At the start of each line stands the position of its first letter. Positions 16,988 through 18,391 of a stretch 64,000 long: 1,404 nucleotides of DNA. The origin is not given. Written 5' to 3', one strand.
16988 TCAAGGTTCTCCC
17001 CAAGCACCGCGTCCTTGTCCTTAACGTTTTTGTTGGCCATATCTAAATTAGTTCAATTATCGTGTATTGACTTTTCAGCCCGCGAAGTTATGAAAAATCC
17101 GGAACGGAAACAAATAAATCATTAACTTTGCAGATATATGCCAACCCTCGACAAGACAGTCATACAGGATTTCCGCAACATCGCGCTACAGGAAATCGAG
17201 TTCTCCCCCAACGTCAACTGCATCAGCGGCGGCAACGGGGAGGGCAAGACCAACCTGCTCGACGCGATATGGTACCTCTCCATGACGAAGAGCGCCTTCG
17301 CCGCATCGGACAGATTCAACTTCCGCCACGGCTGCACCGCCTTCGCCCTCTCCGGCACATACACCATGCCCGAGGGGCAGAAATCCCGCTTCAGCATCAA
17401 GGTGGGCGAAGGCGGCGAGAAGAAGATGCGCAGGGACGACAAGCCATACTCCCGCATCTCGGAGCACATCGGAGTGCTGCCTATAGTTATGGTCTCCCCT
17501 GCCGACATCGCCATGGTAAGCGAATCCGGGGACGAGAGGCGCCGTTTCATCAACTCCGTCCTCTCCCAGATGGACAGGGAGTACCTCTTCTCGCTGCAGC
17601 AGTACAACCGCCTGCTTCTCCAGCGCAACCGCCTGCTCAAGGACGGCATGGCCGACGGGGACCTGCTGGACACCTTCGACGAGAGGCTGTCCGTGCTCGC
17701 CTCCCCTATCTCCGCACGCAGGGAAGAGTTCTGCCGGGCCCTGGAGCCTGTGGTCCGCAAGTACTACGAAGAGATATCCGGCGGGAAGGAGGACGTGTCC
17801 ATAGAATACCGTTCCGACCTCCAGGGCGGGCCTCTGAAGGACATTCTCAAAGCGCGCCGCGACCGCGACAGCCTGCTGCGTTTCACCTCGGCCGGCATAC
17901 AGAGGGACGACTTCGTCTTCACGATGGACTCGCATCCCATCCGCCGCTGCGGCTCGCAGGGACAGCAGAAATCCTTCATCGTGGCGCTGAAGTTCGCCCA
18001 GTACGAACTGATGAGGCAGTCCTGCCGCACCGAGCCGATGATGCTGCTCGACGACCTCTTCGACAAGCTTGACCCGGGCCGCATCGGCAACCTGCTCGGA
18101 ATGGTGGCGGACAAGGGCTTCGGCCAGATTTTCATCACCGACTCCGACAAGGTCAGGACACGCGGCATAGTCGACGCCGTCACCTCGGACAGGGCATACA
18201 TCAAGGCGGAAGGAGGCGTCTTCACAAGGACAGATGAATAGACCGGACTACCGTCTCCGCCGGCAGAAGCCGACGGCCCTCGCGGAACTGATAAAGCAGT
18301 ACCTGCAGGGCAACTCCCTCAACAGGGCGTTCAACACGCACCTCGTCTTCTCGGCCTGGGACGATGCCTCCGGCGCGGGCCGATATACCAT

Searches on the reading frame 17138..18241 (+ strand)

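Call 47: search_protein_families(library=pfam, proteins=[window:17138-18241:+], max_evalue=0.001)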
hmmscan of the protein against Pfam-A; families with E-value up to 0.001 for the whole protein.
window:17138-18241:+ (367 aa): 4 families
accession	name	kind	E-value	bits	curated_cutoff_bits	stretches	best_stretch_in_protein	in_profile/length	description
PF02463.25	SMC_N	-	6.4e-16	58.9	40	1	4-334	2-195/220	RecF/RecN/SMC N terminal domain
PF13476.12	AAA_23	-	2.9e-11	44.8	27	1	9-89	4-77/201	AAA domain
PF13304.12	AAA_21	-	2.8e-07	31.4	27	1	26-334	1-296/304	AAA domain, putative AbiEii toxin, Type IV TA system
PF13175.12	AAA_15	-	2.8e-07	30.9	32.1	1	8-55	7-54/374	AAA ATPase domain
